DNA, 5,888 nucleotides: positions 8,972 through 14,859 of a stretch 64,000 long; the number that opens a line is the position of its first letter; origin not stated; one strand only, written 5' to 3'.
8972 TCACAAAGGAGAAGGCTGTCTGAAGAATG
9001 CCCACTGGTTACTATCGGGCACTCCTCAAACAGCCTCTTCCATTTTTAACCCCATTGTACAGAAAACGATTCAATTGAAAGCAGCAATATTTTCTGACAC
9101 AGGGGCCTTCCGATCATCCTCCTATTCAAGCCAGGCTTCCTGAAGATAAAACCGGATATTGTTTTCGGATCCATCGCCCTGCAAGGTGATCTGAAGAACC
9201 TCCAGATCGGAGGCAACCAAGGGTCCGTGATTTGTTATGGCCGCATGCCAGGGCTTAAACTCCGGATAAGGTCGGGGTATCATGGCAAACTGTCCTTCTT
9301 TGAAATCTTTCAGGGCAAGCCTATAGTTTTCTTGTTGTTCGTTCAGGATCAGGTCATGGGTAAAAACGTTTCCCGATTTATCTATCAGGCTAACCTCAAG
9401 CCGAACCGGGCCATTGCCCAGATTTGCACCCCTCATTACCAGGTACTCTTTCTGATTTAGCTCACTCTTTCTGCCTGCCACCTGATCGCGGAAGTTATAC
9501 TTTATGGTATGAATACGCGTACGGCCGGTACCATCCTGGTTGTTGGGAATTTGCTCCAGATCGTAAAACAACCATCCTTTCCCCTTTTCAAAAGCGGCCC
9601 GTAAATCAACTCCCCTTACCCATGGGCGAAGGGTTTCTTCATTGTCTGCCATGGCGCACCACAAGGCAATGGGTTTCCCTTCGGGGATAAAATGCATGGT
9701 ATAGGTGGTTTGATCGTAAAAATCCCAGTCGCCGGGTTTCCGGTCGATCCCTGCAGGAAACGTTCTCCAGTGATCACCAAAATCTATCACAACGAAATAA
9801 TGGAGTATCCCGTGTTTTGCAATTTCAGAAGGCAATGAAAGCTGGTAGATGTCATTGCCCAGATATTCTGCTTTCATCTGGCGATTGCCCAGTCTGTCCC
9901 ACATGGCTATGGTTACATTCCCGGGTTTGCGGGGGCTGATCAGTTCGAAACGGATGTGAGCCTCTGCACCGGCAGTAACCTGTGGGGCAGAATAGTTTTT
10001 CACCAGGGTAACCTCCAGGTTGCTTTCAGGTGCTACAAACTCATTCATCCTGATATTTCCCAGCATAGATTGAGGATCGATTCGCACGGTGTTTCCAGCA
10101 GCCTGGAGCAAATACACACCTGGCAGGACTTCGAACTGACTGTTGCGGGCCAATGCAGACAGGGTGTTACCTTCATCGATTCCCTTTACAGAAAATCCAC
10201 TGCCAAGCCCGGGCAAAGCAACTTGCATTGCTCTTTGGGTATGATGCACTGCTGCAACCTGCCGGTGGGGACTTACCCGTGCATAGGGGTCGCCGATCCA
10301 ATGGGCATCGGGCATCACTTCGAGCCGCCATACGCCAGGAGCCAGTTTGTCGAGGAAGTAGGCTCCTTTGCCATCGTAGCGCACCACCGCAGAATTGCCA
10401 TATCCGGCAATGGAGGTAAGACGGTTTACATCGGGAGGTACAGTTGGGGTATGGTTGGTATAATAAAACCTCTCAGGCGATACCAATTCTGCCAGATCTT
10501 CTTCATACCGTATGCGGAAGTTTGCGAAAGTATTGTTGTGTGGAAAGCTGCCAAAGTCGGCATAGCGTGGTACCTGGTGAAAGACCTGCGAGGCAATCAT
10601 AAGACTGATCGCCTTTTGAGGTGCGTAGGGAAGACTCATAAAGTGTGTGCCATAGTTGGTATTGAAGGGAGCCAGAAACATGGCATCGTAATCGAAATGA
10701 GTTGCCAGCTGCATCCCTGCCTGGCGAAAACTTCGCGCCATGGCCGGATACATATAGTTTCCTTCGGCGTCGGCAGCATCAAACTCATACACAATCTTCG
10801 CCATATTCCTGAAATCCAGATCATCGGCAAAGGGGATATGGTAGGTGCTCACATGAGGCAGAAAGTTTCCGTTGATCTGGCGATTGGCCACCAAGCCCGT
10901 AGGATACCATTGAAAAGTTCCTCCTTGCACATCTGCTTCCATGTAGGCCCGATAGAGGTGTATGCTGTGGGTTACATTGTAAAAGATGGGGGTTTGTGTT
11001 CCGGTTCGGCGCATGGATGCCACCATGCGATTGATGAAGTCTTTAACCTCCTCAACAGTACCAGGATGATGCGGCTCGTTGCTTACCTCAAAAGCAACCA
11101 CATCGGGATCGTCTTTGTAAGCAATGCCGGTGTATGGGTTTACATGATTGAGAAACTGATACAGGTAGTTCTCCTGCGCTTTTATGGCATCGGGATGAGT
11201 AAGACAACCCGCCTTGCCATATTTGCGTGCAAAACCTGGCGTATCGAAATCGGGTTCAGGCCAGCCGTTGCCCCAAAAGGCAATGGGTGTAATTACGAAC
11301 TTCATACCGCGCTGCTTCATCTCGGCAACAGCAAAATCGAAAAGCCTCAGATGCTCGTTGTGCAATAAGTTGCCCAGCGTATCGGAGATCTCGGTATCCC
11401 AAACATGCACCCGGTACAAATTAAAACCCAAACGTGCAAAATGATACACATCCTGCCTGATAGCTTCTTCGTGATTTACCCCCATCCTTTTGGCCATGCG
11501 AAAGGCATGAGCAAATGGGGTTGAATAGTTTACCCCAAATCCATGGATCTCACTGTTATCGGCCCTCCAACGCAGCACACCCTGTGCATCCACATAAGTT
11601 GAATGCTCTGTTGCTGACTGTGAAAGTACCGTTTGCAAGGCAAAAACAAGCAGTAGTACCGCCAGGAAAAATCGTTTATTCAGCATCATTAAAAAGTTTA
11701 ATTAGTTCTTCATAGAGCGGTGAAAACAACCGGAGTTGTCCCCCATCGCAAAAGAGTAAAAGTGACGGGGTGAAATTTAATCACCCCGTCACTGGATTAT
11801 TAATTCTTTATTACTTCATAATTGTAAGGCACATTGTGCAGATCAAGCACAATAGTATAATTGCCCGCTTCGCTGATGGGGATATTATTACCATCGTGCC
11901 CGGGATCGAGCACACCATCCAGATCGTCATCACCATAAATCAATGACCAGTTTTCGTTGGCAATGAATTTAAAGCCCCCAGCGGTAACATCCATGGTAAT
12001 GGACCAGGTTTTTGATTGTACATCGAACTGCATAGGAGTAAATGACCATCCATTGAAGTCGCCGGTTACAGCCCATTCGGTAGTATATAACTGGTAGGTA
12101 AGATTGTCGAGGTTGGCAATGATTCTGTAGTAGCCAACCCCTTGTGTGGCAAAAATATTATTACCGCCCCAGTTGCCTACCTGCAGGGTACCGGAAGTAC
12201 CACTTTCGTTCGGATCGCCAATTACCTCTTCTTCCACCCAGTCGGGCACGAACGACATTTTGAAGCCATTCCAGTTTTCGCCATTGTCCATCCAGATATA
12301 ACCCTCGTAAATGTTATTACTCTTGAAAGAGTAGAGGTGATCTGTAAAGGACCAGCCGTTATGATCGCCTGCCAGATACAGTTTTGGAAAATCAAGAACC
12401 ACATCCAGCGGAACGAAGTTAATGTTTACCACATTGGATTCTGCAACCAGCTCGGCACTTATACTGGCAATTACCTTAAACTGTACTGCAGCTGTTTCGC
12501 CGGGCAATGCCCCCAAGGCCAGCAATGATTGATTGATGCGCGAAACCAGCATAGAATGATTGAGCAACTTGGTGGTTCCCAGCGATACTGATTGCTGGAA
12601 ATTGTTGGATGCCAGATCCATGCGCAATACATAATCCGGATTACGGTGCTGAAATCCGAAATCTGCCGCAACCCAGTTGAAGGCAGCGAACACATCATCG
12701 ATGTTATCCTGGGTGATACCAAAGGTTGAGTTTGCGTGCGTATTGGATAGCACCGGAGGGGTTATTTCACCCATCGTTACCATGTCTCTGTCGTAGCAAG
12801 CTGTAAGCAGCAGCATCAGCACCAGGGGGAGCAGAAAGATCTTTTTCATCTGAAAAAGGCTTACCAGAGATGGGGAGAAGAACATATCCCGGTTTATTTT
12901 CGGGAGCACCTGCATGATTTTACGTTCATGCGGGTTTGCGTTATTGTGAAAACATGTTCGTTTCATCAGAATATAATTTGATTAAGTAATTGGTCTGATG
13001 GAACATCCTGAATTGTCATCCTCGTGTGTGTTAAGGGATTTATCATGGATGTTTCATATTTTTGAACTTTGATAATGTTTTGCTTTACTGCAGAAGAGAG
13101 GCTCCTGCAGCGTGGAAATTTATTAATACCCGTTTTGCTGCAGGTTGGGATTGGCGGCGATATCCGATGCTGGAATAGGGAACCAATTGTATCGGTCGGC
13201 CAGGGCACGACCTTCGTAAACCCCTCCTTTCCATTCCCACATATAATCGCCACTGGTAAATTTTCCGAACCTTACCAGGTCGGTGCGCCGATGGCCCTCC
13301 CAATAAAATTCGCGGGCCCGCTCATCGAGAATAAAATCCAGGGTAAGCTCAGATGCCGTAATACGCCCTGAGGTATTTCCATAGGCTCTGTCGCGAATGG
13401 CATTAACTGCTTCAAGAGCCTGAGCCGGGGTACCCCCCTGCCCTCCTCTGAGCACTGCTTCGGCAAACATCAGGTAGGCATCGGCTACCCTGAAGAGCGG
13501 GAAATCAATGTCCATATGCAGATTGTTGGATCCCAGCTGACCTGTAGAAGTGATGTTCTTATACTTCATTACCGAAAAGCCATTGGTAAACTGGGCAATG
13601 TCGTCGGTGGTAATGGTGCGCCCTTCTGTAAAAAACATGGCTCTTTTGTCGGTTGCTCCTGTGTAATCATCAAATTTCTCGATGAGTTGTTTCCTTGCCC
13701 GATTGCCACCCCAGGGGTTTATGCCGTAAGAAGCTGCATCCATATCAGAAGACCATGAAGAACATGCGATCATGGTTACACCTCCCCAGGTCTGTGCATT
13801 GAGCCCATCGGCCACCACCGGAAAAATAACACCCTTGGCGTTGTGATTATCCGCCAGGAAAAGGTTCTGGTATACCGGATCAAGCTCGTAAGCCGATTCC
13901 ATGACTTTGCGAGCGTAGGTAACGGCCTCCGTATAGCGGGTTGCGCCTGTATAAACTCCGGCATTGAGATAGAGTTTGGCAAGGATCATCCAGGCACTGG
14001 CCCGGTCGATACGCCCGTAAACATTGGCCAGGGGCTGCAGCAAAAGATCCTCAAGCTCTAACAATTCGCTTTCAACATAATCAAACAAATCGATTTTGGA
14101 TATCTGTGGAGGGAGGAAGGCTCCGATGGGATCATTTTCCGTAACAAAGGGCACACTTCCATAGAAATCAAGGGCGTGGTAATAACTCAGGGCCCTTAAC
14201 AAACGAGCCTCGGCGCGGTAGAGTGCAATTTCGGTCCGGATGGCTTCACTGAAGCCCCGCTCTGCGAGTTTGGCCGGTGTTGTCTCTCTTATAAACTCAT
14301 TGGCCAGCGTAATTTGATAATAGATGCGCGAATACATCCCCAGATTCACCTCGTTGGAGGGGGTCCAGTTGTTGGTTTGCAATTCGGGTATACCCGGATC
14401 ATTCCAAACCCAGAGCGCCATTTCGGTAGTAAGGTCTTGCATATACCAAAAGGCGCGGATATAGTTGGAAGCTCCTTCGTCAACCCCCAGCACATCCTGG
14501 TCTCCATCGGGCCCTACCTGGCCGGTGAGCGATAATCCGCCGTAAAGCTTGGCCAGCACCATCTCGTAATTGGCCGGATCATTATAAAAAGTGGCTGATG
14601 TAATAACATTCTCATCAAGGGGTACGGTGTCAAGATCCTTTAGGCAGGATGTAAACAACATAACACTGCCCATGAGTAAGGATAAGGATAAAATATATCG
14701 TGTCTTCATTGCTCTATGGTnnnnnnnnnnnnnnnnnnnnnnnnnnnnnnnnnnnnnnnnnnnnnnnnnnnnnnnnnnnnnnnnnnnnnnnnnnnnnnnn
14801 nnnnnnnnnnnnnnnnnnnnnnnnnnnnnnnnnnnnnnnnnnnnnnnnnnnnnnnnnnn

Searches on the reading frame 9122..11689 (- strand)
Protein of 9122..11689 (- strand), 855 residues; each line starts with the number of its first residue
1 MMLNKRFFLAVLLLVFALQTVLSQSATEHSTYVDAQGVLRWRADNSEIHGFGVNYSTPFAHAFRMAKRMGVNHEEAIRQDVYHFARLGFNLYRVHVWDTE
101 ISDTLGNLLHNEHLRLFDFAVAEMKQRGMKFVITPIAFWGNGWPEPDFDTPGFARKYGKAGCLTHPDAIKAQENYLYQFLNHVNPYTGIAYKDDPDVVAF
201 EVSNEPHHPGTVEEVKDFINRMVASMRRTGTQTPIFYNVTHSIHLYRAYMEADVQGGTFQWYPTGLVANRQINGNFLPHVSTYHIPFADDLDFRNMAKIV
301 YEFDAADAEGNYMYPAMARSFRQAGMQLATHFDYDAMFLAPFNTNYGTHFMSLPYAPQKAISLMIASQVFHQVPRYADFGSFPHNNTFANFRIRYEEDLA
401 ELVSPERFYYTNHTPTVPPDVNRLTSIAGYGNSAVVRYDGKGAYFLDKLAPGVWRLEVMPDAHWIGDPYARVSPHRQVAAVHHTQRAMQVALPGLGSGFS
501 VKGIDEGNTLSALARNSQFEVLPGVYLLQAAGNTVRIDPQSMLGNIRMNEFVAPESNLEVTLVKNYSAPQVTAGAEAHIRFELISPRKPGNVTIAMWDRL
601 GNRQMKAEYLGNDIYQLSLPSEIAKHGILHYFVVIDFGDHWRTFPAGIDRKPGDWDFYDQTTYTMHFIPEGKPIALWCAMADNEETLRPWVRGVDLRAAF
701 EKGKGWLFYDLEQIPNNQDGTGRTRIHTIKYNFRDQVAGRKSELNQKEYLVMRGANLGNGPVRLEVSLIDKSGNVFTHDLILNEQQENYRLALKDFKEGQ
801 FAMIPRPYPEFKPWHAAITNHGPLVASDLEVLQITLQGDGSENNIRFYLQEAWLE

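Call 59: search_protein_families(library=pfam, proteins=[window:9122-11689:-], max_evalue=0.001)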
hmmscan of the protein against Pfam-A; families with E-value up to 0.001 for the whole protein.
window:9122-11689:- (855 aa): 1 family
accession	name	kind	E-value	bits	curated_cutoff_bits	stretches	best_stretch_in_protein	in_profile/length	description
PF00150.24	Cellulase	-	1.3e-05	25.3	23.5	1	79-236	25-164/272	Cellulase (glycosyl hydrolase family 5)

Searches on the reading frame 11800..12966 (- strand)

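Call 59: search_protein_families(library=pfam, proteins=[window:11800-12966:-], max_evalue=0.001)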
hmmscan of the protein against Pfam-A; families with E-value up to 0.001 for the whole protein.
window:11800-12966:- (388 aa): 1 family
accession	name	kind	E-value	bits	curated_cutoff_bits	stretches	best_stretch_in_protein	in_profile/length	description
PF14292.12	SusE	-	3.7e-13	50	25.2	1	59-165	2-105/106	SusE outer membrane protein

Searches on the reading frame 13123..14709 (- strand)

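Call 59: search_protein_families(library=pfam, proteins=[window:13123-14709:-], max_evalue=0.001)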
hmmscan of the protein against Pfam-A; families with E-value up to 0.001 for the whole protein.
window:13123-14709:- (528 aa): 2 families
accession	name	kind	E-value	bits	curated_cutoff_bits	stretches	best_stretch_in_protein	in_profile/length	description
PF07980.17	SusD_RagB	-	1.6e-32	113.8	23.1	1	350-526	106-294/297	SusD family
PF14322.12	SusD-like_3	-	2.9e-06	28.1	27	1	109-248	61-191/191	Starch-binding associating with outer membrane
